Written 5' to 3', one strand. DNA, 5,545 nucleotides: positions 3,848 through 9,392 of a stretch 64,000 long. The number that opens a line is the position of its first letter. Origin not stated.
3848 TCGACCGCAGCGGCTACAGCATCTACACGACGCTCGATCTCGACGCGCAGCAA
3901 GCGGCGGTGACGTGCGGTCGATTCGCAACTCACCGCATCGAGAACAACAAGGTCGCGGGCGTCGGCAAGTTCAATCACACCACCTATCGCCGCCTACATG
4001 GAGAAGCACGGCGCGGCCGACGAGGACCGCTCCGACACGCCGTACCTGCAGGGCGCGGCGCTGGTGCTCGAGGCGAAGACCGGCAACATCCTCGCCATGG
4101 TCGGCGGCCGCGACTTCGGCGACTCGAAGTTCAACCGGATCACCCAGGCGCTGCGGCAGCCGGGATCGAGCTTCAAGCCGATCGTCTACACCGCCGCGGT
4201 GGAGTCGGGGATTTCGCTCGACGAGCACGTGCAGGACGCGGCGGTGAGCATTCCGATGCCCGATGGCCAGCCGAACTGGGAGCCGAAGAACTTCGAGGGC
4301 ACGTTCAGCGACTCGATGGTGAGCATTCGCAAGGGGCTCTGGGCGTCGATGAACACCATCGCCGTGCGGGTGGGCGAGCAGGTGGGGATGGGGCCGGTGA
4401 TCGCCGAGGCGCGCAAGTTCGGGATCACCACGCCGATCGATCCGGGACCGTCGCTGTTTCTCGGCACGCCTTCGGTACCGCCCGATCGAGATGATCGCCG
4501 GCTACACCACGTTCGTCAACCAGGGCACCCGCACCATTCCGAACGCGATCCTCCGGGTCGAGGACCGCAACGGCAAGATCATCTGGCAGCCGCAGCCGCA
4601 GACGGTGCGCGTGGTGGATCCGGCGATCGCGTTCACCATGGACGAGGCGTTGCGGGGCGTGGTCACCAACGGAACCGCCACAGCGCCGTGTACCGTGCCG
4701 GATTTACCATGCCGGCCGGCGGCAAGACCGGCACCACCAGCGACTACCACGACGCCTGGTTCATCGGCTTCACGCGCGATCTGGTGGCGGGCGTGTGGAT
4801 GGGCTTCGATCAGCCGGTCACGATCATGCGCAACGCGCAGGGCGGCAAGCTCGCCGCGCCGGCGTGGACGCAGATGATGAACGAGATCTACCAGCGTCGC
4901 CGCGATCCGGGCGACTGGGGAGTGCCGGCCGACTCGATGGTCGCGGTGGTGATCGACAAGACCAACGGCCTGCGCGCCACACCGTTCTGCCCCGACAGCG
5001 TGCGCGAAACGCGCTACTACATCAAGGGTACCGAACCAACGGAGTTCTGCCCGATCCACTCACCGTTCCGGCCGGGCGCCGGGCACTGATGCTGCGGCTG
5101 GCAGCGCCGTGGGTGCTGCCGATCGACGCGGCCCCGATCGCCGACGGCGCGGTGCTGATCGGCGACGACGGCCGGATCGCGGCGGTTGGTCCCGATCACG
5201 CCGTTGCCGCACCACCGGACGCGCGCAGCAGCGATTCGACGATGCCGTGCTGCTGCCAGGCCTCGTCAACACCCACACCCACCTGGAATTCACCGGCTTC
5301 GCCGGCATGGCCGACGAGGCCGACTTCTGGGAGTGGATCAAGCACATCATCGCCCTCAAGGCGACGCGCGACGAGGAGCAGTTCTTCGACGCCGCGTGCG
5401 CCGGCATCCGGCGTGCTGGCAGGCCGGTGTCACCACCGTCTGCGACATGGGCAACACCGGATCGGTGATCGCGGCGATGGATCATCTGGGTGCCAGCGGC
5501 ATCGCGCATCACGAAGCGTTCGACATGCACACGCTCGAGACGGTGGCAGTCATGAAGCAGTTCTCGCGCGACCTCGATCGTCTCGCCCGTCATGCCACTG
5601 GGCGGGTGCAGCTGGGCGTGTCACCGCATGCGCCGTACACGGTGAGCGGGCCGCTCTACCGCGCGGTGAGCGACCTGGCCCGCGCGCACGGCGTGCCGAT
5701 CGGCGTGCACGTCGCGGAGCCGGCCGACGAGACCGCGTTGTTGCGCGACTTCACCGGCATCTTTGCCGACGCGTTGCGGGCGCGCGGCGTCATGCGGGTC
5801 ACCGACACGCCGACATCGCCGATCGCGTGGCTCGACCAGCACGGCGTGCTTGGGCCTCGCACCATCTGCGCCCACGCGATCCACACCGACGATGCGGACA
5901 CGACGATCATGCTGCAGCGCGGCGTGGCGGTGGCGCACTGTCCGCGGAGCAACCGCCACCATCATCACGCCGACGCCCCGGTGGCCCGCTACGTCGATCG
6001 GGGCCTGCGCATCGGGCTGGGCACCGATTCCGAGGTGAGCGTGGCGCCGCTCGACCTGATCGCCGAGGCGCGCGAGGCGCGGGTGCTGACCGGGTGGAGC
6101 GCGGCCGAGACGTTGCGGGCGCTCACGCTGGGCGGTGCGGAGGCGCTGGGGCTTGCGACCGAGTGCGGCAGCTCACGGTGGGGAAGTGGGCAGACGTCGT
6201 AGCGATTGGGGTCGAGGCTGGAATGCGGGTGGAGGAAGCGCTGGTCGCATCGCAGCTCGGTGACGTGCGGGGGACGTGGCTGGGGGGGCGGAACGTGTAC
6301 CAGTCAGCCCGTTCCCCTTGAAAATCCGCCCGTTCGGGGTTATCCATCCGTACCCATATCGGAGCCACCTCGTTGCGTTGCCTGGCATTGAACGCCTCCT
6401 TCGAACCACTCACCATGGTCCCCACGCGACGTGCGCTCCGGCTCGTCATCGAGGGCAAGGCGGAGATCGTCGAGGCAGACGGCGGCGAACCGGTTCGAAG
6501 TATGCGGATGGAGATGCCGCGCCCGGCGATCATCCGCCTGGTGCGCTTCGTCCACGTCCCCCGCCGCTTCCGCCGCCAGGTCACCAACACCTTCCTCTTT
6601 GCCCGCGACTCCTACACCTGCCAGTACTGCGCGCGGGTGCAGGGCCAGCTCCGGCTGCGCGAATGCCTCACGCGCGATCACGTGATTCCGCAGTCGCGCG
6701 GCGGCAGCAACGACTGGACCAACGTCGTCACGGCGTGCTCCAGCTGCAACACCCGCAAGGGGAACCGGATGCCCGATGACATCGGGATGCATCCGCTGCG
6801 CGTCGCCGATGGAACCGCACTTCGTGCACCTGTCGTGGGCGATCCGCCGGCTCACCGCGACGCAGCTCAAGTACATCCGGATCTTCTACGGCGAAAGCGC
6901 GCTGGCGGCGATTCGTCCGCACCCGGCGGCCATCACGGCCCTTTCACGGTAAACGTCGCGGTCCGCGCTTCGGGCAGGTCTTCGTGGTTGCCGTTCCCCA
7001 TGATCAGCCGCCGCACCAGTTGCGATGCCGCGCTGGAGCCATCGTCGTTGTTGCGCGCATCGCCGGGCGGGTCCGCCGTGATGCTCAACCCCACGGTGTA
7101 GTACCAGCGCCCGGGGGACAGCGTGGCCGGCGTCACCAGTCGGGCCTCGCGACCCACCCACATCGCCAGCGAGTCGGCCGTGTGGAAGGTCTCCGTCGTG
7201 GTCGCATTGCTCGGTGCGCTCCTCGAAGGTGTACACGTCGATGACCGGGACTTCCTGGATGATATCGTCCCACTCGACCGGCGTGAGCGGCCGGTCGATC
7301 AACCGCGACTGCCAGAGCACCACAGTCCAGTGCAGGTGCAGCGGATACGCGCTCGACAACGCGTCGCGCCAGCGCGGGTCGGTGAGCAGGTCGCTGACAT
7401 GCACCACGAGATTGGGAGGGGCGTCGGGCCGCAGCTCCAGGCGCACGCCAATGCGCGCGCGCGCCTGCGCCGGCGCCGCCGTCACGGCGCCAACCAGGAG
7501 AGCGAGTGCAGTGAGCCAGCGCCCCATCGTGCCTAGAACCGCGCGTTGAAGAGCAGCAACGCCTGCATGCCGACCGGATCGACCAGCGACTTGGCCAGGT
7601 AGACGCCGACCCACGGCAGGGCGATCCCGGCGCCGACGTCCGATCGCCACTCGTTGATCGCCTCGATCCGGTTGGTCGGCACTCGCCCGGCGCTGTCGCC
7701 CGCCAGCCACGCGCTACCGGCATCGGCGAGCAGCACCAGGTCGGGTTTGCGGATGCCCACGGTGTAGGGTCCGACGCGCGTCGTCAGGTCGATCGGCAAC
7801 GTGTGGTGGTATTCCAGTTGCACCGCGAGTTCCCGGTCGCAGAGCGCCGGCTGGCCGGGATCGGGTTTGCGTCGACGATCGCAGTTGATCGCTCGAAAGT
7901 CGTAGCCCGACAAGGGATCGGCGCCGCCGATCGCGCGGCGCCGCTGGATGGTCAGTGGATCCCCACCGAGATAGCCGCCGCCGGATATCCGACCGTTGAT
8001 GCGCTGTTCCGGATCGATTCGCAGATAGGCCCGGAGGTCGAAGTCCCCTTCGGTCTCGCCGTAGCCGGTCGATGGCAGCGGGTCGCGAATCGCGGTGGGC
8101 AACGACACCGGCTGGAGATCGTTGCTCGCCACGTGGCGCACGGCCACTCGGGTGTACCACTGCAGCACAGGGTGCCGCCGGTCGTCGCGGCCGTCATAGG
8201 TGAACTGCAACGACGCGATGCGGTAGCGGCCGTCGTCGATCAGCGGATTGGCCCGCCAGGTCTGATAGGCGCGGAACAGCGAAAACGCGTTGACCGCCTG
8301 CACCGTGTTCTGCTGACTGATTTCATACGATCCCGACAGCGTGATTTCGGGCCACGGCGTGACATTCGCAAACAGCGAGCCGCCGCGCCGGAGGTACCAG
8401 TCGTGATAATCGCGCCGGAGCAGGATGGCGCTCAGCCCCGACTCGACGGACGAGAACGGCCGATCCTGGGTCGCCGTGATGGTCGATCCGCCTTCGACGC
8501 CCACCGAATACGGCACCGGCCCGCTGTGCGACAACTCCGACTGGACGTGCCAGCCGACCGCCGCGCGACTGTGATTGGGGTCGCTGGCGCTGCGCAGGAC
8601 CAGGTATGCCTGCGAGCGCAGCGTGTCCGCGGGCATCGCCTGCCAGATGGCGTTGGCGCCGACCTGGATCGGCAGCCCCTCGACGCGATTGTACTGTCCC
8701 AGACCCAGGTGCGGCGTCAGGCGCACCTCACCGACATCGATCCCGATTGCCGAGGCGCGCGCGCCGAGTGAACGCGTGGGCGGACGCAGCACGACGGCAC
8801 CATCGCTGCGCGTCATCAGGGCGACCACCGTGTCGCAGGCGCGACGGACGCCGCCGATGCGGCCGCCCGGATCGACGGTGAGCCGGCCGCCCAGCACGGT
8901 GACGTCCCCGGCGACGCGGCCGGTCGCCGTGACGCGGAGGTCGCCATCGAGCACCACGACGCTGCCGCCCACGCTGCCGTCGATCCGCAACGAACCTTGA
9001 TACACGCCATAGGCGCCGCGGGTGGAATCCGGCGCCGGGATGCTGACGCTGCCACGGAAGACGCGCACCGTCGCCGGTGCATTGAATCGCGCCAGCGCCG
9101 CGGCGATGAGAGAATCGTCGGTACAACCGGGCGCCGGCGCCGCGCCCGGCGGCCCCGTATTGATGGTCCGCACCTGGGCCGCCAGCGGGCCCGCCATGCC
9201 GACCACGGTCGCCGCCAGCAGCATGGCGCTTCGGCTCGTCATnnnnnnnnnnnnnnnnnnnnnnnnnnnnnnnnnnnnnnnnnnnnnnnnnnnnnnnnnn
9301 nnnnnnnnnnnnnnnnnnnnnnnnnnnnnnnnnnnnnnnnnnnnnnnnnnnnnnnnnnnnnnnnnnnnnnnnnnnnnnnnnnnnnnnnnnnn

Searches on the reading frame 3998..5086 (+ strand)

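Call 93: search_protein_families(library=pfam, proteins=[window:3998-5086:+], max_evalue=0.001)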
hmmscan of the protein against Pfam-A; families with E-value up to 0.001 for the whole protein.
window:3998-5086:+ (363 aa): 1 family
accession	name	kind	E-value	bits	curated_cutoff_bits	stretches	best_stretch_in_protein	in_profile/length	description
PF00905.27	Transpeptidase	-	8e-17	61.8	22.1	1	19-145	1-130/299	Penicillin binding protein transpeptidase domain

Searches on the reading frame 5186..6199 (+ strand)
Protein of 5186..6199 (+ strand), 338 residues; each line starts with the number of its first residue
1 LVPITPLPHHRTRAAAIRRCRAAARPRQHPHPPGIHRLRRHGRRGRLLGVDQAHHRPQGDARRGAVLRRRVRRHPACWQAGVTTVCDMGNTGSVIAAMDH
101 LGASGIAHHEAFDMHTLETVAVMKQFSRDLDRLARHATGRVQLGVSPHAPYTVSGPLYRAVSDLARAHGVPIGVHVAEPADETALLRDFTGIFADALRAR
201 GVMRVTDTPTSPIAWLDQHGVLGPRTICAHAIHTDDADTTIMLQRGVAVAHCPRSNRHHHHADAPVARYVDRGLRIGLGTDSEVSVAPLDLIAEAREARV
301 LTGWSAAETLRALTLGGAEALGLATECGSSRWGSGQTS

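Call 93: search_protein_families(library=pfam, proteins=[window:5186-6199:+], max_evalue=0.001)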
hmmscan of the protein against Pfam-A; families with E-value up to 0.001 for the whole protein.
window:5186-6199:+ (338 aa): 1 family
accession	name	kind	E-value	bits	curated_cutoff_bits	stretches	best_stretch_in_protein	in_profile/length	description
PF01979.26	Amidohydro_1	-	5.4e-28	98.7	25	1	79-329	47-306/345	Amidohydrolase family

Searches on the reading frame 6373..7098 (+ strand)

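Call 93: search_protein_families(library=pfam, proteins=[window:6373-7098:+], max_evalue=0.001)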
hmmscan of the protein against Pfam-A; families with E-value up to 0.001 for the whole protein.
window:6373-7098:+ (242 aa): 3 families
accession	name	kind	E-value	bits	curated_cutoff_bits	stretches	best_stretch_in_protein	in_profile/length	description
PF14279.12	HNH_5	-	2.6e-16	59.7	27.5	1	83-141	1-55/56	HNH endonuclease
PF01844.29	HNH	-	6.6e-15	55.4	21.4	1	83-132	1-47/47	HNH endonuclease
PF13395.12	HNH_4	-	5.9e-06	26.6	22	1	102-134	21-53/54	HNH endonuclease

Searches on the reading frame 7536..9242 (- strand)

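Call 93: search_protein_families(library=pfam, proteins=[window:7536-9242:-], max_evalue=0.001)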
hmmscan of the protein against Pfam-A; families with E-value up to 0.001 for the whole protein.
window:7536-9242:- (569 aa): 1 family
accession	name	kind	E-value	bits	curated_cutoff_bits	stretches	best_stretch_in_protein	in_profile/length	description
PF04519.19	Bactofilin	-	0.00017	22.2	27.9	0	82-116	16-49/98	Polymer-forming cytoskeletal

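Call 94: search_protein_families(library=ncbifam, proteins=[window:7536-9242:-], max_evalue=0.00001)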
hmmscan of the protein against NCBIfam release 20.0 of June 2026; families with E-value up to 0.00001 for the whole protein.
window:7536-9242:- (569 aa): 0 families
